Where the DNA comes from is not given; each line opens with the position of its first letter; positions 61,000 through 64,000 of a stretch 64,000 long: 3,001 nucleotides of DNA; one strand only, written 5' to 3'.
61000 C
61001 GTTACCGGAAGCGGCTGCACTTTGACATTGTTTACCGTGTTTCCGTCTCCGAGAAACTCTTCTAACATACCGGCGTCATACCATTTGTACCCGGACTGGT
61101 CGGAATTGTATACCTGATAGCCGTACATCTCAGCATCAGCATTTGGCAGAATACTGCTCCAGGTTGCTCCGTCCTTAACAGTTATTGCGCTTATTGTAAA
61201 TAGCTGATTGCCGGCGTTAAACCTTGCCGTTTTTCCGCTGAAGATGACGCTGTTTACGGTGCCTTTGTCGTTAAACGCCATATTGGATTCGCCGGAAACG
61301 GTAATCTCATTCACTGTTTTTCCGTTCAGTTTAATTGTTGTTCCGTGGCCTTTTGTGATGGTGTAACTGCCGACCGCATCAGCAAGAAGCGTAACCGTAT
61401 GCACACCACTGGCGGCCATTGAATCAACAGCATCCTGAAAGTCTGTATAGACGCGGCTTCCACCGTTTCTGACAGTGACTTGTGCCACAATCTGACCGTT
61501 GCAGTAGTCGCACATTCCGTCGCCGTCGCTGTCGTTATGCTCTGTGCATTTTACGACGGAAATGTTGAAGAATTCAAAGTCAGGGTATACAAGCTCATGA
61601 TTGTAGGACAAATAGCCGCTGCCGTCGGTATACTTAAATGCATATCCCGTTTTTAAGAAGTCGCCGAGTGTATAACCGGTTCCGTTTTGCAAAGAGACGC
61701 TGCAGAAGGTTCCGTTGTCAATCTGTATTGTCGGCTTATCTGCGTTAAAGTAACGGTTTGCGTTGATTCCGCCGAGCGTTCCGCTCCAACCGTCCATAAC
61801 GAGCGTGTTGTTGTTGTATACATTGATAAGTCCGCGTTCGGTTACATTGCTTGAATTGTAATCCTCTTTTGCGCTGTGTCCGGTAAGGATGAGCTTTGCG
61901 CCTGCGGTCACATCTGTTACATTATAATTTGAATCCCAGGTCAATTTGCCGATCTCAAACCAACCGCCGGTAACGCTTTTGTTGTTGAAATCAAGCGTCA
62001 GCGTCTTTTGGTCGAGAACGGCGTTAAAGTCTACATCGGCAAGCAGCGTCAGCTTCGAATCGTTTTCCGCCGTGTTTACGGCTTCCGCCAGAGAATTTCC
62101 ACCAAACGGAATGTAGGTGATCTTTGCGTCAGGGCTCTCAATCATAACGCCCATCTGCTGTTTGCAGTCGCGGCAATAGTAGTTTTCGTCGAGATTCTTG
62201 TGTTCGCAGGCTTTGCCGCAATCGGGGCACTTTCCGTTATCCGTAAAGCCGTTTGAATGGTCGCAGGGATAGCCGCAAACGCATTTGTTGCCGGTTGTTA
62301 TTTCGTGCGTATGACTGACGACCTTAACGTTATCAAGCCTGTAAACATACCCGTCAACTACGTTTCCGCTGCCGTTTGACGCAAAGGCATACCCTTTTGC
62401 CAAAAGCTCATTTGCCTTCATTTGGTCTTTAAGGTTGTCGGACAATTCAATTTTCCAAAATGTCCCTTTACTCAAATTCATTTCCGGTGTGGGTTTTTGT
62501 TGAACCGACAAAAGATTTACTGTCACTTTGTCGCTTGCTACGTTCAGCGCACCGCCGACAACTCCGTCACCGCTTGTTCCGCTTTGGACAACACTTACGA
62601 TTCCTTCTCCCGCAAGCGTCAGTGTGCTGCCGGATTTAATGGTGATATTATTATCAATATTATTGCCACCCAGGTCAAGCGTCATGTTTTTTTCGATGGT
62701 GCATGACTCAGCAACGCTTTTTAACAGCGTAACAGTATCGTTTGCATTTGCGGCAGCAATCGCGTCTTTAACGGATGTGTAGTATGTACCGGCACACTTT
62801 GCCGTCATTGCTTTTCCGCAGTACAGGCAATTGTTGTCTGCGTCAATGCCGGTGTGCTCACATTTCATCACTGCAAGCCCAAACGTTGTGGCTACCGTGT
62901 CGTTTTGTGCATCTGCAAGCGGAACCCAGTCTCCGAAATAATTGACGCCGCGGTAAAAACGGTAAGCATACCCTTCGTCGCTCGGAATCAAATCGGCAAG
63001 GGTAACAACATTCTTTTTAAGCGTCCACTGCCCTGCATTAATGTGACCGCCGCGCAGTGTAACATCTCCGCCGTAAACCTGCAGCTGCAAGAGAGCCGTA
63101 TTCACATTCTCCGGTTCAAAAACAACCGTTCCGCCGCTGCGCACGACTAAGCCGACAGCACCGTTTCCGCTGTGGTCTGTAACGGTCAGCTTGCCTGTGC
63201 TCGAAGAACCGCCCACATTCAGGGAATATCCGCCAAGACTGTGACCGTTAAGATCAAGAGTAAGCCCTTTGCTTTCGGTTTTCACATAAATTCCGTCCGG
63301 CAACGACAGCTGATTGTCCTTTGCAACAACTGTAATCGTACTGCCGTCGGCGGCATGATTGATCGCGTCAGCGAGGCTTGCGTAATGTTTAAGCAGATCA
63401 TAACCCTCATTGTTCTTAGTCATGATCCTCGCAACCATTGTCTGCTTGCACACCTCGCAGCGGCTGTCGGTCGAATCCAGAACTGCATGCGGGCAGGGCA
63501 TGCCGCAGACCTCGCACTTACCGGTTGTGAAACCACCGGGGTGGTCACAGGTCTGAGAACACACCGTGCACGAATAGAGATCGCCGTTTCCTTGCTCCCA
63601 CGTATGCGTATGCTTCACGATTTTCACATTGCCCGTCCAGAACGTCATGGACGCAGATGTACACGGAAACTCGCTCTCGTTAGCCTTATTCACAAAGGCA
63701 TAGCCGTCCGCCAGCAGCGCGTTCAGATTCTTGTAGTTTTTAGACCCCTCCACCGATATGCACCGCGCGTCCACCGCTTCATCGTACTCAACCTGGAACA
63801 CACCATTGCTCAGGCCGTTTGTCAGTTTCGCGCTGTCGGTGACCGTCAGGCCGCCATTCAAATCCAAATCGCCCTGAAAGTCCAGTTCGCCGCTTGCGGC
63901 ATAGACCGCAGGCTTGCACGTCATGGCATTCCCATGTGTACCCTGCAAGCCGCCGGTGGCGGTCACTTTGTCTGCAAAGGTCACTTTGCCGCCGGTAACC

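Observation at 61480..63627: Recurrent His/Cys-rich modules (predicted metal sites or disulfide knots) inside a giant extracellular protein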

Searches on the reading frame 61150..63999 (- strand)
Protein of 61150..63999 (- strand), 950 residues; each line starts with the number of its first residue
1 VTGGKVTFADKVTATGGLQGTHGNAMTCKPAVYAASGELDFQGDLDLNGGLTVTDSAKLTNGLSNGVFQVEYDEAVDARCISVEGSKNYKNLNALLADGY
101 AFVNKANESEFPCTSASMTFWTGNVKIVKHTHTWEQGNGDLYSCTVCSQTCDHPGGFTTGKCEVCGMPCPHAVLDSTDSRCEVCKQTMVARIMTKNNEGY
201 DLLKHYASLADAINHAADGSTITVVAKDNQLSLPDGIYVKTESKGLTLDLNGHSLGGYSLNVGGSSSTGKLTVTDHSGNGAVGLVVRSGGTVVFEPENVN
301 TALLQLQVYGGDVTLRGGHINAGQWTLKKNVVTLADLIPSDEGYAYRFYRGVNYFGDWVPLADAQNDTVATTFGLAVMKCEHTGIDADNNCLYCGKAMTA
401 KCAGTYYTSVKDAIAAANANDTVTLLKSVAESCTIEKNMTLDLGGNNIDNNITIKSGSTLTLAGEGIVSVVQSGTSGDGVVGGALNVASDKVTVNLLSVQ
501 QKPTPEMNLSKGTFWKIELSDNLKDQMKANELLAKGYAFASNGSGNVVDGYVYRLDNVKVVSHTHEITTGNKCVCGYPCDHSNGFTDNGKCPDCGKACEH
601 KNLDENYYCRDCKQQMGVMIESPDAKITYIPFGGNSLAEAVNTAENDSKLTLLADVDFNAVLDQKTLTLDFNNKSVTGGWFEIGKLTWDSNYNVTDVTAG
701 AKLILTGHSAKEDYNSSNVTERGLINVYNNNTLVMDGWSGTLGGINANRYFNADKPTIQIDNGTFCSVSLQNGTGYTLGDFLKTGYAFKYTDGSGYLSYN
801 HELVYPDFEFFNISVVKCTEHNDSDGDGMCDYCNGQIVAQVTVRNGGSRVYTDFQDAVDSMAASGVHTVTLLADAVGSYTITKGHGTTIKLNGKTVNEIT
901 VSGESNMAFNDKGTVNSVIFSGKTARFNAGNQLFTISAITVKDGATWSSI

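Call 9: search_solved_structures(query=window:61150-63999:-, max_evalue=10, show_alignments=3)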
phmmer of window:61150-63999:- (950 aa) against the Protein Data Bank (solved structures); distinct sequences matched with E-value up to 10: 0.

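Call 11: find_homologous_proteins(query=window:61150-63999:-, max_evalue=0.001)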
Query window:61150-63999:- (950 aa): 78 proteins with E <= 0.001 among 8000 candidates.
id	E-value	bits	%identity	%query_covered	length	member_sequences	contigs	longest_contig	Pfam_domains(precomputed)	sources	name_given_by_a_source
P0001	9.6e-158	545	60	48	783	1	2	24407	-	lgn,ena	-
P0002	4.5e-152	526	98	21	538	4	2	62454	-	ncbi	-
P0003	3.8e-126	441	66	24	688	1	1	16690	-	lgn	-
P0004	1.5e-99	353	34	39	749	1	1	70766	-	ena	-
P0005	2.1e-65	240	34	63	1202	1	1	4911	-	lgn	-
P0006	1.7e-61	227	34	46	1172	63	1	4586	-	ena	-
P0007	1.7e-56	210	30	49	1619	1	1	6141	PF09374.16,PF18657.7,PF08823.17,PF01471.24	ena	-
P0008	5.4e-50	189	35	46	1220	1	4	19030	-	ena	-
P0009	1.0e-49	188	36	48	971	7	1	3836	-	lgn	-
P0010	7.1e-49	185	35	46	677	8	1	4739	-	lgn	-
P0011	1.1e-48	184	33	54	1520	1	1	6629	PF07508.20,PF00239.27,PF14287.12,PF13408.13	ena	-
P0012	3.5e-48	183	35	46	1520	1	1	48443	-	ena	-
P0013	2.1e-47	180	34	46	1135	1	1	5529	-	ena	-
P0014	2.6e-47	180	29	47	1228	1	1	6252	-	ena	-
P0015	3.1e-47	179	34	46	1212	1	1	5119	-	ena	-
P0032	2.7e-37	147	31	50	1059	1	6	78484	-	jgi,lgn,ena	-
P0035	6.0e-35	139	26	80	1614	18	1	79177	-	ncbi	-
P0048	4.8e-14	70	26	55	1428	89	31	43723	-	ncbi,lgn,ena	-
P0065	1.5e-9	55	27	50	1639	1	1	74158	PF22352.3,PF00395.26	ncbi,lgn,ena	-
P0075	4.8e-6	43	40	7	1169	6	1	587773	PF21461.4,PF18998.7,PF00395.26,PF02368.25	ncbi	-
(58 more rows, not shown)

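Call 14: list_cluster_members(proteins=[P0002, P0035, P0048, P0065, P0075, P0032])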
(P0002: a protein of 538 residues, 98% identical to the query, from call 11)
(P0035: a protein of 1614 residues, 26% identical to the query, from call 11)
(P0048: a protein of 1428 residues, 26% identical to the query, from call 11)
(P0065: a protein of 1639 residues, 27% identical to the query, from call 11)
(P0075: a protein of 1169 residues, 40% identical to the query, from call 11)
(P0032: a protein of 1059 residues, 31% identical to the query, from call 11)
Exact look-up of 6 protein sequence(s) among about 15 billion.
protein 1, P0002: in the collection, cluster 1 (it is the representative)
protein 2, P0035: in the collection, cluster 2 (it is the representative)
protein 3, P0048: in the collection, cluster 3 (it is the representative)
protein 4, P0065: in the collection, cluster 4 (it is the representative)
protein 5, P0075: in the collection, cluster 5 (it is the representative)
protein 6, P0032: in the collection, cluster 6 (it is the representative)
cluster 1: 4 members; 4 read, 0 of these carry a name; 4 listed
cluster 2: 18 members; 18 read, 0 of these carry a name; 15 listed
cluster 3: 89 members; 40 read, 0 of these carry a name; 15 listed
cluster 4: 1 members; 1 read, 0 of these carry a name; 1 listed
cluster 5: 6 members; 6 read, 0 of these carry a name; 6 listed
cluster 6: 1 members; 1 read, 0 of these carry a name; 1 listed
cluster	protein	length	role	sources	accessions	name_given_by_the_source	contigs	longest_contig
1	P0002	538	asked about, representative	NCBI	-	-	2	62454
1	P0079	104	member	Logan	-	-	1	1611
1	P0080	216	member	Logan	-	-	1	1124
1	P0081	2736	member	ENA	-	-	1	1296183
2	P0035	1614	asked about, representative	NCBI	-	-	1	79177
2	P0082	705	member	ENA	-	-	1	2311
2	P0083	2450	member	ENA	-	-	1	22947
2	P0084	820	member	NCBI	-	-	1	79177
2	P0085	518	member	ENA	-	-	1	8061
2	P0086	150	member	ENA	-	-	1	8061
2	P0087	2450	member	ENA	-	-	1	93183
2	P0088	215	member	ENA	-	-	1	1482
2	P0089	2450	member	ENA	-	-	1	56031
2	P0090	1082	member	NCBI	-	-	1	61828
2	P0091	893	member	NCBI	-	-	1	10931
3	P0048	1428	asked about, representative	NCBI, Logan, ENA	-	-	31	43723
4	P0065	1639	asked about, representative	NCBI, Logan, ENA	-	-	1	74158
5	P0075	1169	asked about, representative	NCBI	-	-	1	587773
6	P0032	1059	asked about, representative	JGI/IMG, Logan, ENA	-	-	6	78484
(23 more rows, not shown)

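Call 25: find_related_loci(query=window:61150-63999:-, collection=genome_contigs, flank=3000)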
Query window:61150-63999:- (950 aa) in genome_contigs; peptide patterns used: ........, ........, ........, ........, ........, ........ (x = any residue, [..] = any of these).
19 stretches matched a pattern, but none encodes a relative of the query by tblastn (E <= 1e-3).

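Call 26: find_encoding_contigs(protein=P0002, flank=2000, max_places=3)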
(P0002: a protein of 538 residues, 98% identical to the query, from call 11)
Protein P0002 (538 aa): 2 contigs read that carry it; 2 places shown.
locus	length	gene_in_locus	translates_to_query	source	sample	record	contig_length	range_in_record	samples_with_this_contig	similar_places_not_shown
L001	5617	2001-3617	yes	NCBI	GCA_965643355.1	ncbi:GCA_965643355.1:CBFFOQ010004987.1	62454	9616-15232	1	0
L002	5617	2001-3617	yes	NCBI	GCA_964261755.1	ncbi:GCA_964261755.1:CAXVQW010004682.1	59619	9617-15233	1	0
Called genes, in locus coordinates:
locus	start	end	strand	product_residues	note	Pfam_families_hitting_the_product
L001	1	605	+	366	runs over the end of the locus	PF13377:Peripla_BP_3, PF13412:HTH_24 (faint)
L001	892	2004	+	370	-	-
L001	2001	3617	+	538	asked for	-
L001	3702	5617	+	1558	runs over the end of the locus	-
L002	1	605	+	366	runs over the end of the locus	PF13377:Peripla_BP_3, PF13412:HTH_24 (faint)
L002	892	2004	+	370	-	-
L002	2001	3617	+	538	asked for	-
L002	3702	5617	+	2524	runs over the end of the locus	PF18676:MBG_2, PF09479:Flg_new, PF07833:Cu_amine_oxidN1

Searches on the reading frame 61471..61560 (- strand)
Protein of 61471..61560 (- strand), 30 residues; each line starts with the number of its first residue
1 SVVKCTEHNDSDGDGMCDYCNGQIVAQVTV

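Call 10: search_protein_families(library=pfam, proteins=[window:61471-61560:-], max_evalue=10)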
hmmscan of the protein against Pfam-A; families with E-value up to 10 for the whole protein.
seq(30 aa): 1 family
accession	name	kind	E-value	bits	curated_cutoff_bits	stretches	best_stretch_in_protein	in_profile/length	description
PF18884.5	TSP3_bac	-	0.18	12.1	25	1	10-19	1-10/22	Bacterial TSP3 repeat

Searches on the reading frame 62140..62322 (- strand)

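Call 10: search_protein_families(library=pfam, proteins=[window:62140-62322:-], max_evalue=10)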
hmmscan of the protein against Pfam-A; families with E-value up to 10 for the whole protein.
seq(61 aa): 8 families
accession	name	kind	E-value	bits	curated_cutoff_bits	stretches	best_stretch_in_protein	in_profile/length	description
PF12760.12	Zn_ribbon_IS1595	-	0.043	14.2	25.4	1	30-56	19-46/46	Transposase zinc-ribbon domain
PF00165.29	HTH_AraC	-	0.28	11.8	26.6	1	39-59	15-35/42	Bacterial regulatory helix-turn-helix proteins, AraC family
PF07191.17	Zn_ribbon_6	-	0.33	11.4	25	2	38-59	21-41/67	Double zinc ribbon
PF24485.1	zf-C2H2_DHX34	-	0.35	11.4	27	1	47-57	1-11/25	DHX34-like, C2H2-type zinc finger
PF14445.12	Prok-RING_2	-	0.45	11.2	22.4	1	15-57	9-51/56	Prokaryotic RING finger family 2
PF25206.1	DUF7836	-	2.1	8.7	26.7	1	31-56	9-39/59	Domain of unknown function (DUF7836)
PF24458.1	DUF7573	-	3.8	8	30.2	0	28-55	10-38/39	Domain of unknown function (DUF7573)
PF23783.1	Zn_ribbon_TiaS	-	9.6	6.5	27.3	1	29-56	1-28/41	TiaS C-terminal zinc ribbon domain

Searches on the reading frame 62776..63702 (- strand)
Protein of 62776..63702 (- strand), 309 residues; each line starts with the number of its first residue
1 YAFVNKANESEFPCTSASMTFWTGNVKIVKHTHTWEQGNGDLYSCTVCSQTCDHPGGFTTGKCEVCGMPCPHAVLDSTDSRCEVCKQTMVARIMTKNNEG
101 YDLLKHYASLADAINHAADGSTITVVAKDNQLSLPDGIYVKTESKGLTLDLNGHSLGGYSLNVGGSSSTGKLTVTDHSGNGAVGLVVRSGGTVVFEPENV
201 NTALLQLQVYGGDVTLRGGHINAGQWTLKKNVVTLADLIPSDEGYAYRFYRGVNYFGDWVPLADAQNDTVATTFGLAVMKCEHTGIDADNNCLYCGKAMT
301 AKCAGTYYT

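Call 29: predict_structure(alignment_id=A1)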
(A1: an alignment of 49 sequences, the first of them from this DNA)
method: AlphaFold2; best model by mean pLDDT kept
length: 309 residues; sequences in the alignment: 49
mean_pLDDT: 87.6   pTM: 0.81
mean pLDDT of the five models: 87.6, 86.5, 86.1, 85.9, 84.9
residues with pLDDT >= 90: 174; 70-90: 111; 50-70: 24; < 50: 0
segments of 3 or more residues with pLDDT < 50: none
pLDDT, mean of each block of 10 residues (from residue 1): 64 62 77 75 78 74 83 89 92 88 88 93 94 84 88 89 92 96 95 96 95 96 91 94 95 90 92 92 95 96 85
secondary structure, 60 per line:
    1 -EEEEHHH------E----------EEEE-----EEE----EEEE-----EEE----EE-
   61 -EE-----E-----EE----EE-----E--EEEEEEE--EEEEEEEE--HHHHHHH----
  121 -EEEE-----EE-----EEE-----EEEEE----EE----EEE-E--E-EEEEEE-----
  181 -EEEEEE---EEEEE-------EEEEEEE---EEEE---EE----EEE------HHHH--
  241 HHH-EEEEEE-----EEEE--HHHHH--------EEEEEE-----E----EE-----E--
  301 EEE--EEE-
elements in order: E2-5 E26-29 E35-37 E42-45 E51-53 E91-97 E100-107 H110-116 E122-125 E138-140 E146-150 E161-163 E170-175 E182-187 E191-195 E203-209 E213-216 E226-228 H235-238 E245-250 E256-259 H262-266 E275-280 E301-303 E306-308

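Call 32: fold_search(model_id=the predicted structure, library=pdb)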
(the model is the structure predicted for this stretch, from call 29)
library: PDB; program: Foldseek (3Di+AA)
matches with E <= 10: 50; with E <= 0.001: 0
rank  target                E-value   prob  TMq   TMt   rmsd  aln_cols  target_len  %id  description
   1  3sf5_D                8.9e-01  0.08  0.15  0.17  11.1       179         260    9  Crystal Structure of Helicobacter pylori Urease Accessory Protein UreF/H complex (released 2011-11-02)
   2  3sf5_B                1.1e+00  0.08  0.15  0.18  11.8       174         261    8  Crystal Structure of Helicobacter pylori Urease Accessory Protein UreF/H complex (released 2011-11-02)
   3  5nxk_B                1.1e+00  0.08  0.13  0.13  14.2       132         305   18  L. reuteri 53608 SRRP (released 2018-03-21)
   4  8hc1_C                1.2e+00  0.04  0.15  0.17  14.3       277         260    9  CryoEM structure of Helicobacter pylori UreFD/urease complex (released 2023-05-03)
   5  5awf_E                1.3e+00  0.02  0.09  0.08  16.4       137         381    9  Crystal structure of SufB-SufC-SufD complex from Escherichia coli (released 2015-11-11)
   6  1hqz_3                1.8e+00  0.16  0.09  0.19  11.9        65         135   12  Cofilin homology domain of a yeast actin-binding protein ABP1P (released 2001-12-21)
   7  5nxk_A                2.4e+00  0.07  0.14  0.14  13.9       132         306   17  L. reuteri 53608 SRRP (released 2018-03-21)
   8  7koh_D                2.5e+00  0.06  0.21  0.13  12.6       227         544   10  Crystal structure of antigen 43 from Escherichia coli EDL933 (released 2022-03-09)
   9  5awg_F                2.8e+00  0.03  0.14  0.12  15.4       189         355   11  Crystal structure of Hg-bound SufB-SufC-SufD complex from Escherichia coli (released 2015-11-11)
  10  2zu0_A                2.9e+00  0.02  0.13  0.10  17.3       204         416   11  Crystal structure of SufC-SufD complex involved in the iron-sulfur cluster biosynthesis (released 2009-03-10)
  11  4ygu_D                2.9e+00  0.02  0.12  0.16  13.7       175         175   16  Crystal structure of a putative adhesin (BACEGG_01763) from Bacteroides eggerthii DSM 20697 at 2.20 A resolution (released 2015-03-11)
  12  1hqz_1                3.1e+00  0.12  0.09  0.18  13.2        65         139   14  Cofilin homology domain of a yeast actin-binding protein ABP1P (released 2001-12-21)
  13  1hqz_4                3.3e+00  0.13  0.09  0.19  11.8        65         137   12  Cofilin homology domain of a yeast actin-binding protein ABP1P (released 2001-12-21)
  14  4hi0_B                3.3e+00  0.01  0.12  0.14  15.8       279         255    8  Crystal Structure of Helicobacter pylori Urease Accessory Protein UreF/H/G complex (released 2013-10-16)
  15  4i0u_B                3.6e+00  0.10  0.10  0.09  10.2        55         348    7  Improved structure of Thermotoga maritima CorA at 2.7 A resolution (released 2013-03-06)
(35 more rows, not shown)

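Call 49: search_protein_representatives(alignment_id=A1)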
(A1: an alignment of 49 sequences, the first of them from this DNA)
Query: 49 sequences, 296 profile positions. Proteins with E-value up to 0.001 (for the whole library): 18787; up to 1e-10: 7172; up to 1e-30: 1607. The best 150 are listed.
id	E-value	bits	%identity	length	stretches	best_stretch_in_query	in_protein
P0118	0.0e+00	1221.6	-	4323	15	43-282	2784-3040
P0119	0.0e+00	1190.9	-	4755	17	39-282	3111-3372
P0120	0.0e+00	1101.8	-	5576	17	14-279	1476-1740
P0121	2.7e-293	985.4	-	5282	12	9-292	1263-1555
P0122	6.6e-292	980.9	-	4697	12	42-283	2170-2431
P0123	2.9e-279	939.4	-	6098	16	6-270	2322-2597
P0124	2.1e-268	903.8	-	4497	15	14-290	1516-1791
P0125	1.2e-224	760.1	-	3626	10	5-289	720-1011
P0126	2.5e-224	759.0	-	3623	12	14-278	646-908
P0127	1.1e-221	750.4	-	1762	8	12-292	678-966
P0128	1.2e-207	704.3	-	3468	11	50-292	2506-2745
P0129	5.7e-204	692.2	-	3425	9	4-274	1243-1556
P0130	1.2e-201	684.6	-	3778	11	8-290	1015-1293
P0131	1.9e-190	647.8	-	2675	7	10-290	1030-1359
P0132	4.2e-187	636.8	-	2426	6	8-290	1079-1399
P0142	2.5e-160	549.0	-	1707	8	8-292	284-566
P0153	6.7e-151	518.0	-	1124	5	5-290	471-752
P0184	7.6e-125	432.4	-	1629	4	5-294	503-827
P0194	1.8e-118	411.5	-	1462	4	4-294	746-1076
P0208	1.0e-112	392.6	-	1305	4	38-282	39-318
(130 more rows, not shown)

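Call 55: search_protein_families(library=pfam, proteins=[P0127, P0142, P0153, P0184, P0208, P0194], max_evalue=0.0001)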
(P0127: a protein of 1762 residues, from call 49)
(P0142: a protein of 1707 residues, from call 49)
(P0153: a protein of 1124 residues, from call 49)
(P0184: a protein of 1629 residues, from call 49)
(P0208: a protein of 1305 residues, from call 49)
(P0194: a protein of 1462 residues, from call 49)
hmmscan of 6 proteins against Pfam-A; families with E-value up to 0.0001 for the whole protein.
P0127 (1762 aa): 0 families

P0142 (1707 aa): 0 families

P0153 (1124 aa): 0 families

P0184 (1629 aa): 0 families

P0208 (1305 aa): 0 families

P0194 (1462 aa): 0 families
